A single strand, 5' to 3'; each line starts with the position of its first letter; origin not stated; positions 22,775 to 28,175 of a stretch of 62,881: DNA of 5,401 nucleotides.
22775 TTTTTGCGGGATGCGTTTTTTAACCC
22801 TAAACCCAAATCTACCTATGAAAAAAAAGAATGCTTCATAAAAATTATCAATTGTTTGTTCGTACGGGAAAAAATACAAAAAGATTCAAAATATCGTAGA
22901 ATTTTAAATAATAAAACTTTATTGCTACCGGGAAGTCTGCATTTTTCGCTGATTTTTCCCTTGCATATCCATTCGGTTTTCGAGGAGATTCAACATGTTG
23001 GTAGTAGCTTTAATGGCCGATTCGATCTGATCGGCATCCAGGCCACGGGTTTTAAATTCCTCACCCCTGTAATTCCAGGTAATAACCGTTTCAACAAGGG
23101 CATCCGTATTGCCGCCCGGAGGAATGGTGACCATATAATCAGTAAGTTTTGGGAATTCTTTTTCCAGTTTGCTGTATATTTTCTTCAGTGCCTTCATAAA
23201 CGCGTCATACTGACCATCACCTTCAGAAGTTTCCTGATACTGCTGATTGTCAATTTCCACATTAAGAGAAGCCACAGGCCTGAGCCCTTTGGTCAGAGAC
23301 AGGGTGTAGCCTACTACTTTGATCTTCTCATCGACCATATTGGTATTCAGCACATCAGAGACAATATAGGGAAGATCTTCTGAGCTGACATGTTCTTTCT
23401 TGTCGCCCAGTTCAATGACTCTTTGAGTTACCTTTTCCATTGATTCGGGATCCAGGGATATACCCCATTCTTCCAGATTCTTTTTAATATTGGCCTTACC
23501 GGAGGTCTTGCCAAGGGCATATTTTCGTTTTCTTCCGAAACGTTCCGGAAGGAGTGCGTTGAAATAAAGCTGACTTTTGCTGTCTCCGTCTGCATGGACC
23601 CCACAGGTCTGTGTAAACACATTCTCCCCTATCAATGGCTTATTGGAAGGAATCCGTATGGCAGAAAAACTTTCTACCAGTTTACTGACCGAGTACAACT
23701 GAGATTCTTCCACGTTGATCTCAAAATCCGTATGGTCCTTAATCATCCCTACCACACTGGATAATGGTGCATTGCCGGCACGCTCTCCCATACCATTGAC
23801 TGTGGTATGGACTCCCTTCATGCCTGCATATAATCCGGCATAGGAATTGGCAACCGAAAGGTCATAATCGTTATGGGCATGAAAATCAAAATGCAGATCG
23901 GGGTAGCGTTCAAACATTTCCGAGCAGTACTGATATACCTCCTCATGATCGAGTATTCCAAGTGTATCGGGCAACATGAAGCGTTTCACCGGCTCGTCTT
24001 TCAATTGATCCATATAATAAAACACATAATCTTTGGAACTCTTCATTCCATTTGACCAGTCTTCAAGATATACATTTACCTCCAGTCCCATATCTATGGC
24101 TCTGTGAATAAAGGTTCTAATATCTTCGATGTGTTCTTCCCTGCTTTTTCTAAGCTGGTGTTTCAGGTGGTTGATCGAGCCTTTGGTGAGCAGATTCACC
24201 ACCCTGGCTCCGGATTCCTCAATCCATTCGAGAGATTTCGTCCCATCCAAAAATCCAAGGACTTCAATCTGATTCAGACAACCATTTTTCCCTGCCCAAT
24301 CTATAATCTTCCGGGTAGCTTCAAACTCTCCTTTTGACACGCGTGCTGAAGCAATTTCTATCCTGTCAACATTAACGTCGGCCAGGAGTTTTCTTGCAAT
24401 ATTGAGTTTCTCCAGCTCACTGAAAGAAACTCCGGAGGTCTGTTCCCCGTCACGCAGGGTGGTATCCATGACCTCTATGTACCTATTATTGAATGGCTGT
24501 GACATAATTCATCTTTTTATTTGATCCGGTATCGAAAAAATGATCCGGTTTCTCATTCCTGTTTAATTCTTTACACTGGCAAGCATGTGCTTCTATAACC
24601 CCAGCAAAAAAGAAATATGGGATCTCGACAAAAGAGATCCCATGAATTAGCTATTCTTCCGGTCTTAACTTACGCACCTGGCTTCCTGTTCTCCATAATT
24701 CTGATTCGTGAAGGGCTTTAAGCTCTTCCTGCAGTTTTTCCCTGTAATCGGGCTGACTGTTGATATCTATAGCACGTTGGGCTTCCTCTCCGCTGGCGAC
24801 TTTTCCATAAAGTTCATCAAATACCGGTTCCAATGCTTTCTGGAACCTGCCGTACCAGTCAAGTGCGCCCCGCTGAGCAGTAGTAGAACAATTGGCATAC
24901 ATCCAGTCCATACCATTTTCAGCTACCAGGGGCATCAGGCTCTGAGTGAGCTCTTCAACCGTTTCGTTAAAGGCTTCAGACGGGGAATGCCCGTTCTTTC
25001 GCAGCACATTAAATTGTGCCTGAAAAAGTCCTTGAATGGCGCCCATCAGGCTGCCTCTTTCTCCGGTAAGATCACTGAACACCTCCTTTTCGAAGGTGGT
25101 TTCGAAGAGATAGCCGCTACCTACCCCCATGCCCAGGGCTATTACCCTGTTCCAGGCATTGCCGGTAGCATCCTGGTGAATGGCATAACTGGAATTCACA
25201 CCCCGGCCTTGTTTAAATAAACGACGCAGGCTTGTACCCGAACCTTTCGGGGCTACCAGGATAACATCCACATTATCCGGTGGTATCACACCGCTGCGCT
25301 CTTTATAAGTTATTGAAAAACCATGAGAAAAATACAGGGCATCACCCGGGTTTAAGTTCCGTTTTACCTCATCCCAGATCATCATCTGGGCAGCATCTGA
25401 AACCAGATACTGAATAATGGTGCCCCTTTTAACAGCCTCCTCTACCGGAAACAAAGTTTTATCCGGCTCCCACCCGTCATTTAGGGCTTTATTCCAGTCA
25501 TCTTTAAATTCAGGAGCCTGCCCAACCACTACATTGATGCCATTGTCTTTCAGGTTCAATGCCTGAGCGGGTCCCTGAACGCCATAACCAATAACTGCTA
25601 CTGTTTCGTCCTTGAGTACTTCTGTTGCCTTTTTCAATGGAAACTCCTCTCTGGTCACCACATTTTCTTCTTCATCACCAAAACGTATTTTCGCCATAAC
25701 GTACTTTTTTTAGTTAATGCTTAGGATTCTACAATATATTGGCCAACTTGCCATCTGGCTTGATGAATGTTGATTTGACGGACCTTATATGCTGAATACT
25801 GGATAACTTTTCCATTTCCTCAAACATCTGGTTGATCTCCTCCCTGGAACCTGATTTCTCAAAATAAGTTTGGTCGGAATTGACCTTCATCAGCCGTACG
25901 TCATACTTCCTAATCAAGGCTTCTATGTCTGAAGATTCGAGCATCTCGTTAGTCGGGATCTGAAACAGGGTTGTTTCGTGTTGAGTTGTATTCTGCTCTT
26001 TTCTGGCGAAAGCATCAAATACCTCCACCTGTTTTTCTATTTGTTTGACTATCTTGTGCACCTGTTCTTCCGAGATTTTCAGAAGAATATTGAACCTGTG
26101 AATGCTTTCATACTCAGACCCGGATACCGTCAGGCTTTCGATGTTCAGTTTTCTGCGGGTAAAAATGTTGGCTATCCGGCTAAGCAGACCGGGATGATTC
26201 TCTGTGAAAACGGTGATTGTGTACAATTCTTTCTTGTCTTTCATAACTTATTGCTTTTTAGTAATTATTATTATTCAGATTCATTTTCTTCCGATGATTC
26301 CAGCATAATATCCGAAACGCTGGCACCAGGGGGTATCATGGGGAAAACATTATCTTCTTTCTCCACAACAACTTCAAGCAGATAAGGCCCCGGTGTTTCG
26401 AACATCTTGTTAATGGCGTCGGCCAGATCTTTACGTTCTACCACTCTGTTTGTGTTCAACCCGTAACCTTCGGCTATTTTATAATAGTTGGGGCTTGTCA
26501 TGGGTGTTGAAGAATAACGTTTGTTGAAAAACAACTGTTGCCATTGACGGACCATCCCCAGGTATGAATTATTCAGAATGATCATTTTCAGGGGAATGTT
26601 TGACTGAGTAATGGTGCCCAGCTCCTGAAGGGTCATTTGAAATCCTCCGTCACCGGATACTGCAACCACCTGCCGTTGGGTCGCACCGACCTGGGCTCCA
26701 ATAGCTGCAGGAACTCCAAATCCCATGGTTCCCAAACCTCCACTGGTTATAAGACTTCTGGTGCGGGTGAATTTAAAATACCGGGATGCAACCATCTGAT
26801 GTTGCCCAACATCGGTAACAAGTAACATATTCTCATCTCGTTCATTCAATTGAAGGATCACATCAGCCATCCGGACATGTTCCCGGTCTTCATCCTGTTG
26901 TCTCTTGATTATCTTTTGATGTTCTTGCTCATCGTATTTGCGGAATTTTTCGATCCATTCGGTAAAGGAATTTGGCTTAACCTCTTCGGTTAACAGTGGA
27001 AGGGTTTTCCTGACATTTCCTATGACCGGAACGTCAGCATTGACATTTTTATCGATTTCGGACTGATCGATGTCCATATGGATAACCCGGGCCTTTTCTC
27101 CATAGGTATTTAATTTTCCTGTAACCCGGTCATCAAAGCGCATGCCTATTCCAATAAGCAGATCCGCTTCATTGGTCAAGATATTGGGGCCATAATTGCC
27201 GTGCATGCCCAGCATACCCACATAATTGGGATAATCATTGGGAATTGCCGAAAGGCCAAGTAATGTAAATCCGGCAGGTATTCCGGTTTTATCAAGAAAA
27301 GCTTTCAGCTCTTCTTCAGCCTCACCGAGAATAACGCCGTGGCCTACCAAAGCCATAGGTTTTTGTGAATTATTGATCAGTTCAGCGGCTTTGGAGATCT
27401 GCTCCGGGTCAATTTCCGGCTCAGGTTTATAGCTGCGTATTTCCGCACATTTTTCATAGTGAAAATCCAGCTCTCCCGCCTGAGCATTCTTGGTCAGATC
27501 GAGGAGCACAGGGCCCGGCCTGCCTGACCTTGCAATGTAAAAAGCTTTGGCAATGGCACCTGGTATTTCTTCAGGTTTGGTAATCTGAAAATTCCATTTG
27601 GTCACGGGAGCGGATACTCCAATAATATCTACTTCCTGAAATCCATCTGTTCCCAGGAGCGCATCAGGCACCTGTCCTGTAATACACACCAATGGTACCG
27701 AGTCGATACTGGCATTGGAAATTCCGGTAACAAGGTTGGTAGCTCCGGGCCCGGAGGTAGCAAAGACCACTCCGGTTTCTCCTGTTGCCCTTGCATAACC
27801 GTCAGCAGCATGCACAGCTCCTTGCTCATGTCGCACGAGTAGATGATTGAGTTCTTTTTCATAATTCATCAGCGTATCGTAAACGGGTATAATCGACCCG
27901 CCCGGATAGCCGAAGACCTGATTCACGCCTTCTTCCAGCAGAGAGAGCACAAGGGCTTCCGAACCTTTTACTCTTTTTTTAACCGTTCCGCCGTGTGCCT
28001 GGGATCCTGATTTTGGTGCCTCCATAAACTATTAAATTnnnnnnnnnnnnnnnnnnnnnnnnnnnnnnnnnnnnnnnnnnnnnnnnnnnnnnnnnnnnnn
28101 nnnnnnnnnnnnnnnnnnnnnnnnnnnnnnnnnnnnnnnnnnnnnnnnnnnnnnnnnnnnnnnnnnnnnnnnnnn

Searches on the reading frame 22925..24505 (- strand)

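Call 45: search_protein_families(library=pfam, proteins=[window:22925-24505:-], max_evalue=0.001)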
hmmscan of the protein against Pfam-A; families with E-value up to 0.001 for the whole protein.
window:22925-24505:- (526 aa): 3 families
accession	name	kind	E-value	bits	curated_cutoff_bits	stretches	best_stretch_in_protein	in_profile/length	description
PF00682.25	HMGL-like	-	3.6e-49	168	29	1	10-277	2-260/260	HMGL-like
PF08502.15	LeuA_dimer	-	5e-27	94.8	24.9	1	373-507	2-129/131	LeuA allosteric (dimerisation) domain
PF22617.1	HCS_D2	-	8.5e-14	52.1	27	1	292-370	2-81/82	Homocitrate synthase post-HMGL domain-like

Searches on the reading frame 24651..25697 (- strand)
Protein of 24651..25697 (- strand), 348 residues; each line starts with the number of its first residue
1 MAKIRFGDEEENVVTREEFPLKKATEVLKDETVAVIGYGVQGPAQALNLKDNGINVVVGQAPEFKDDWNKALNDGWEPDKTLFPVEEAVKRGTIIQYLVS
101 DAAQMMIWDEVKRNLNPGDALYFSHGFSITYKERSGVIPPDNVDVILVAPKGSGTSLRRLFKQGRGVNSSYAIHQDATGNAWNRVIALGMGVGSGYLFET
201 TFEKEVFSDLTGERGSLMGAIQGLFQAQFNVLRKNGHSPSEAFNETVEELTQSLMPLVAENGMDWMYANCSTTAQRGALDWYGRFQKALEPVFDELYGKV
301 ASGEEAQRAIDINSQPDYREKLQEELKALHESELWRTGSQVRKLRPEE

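Call 58: search_protein_families(library=pfam, proteins=[window:24651-25697:-], max_evalue=0.001)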
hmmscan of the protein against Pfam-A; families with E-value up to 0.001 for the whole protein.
window:24651-25697:- (348 aa): 2 families
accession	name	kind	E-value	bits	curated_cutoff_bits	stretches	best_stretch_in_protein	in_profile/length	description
PF07991.19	KARI_N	-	5.5e-46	156.6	20.6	1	27-194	1-161/165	Acetohydroxy acid isomeroreductase, NADPH-binding domain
PF01450.25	KARI_C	-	5e-41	140.8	29.1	1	202-346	1-143/144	Ketol-acid reductoisomerase, C-terminal domain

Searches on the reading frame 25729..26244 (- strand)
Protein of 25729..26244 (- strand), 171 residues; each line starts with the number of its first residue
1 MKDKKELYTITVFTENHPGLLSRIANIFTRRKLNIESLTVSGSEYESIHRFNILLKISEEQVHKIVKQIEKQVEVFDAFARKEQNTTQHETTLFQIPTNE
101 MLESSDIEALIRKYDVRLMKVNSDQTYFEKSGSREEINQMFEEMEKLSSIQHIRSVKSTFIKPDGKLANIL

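Call 58: search_protein_families(library=pfam, proteins=[window:25729-26244:-], max_evalue=0.001)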
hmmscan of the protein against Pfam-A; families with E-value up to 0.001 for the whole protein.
window:25729-26244:- (171 aa): 5 families
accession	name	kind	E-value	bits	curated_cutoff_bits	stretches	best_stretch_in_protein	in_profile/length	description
PF22629.2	ACT_AHAS_ss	-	1.6e-15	57.5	27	1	11-75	2-65/67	AHAS small subunit-like ACT domain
PF01842.31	ACT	-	7.7e-13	48.4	27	1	8-72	1-64/66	ACT domain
PF10369.15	ALS_ss_C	-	4.2e-08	33.5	23.2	1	90-155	2-66/74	Small subunit of acetolactate synthase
PF13291.12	ACT_4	-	4e-07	31.1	27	1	9-77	8-77/80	ACT domain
PF13710.12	ACT_5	-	9.1e-06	25.8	27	1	17-76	2-60/62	ACT domain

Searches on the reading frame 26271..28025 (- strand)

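Call 58: search_protein_families(library=pfam, proteins=[window:26271-28025:-], max_evalue=0.001)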
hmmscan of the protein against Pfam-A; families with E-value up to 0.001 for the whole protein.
window:26271-28025:- (584 aa): 3 families
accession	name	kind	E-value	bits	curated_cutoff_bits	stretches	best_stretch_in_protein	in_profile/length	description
PF02775.26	TPP_enzyme_C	-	5e-52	176.2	21.9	1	405-552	1-151/151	Thiamine pyrophosphate enzyme, C-terminal TPP binding domain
PF00205.28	TPP_enzyme_M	-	2.2e-41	141.2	30.4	1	210-343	1-135/137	Thiamine pyrophosphate enzyme, central domain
PF02776.23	TPP_enzyme_N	-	2.3e-39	134.3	26.8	1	20-135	2-117/119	Thiamine pyrophosphate enzyme, N-terminal TPP binding domain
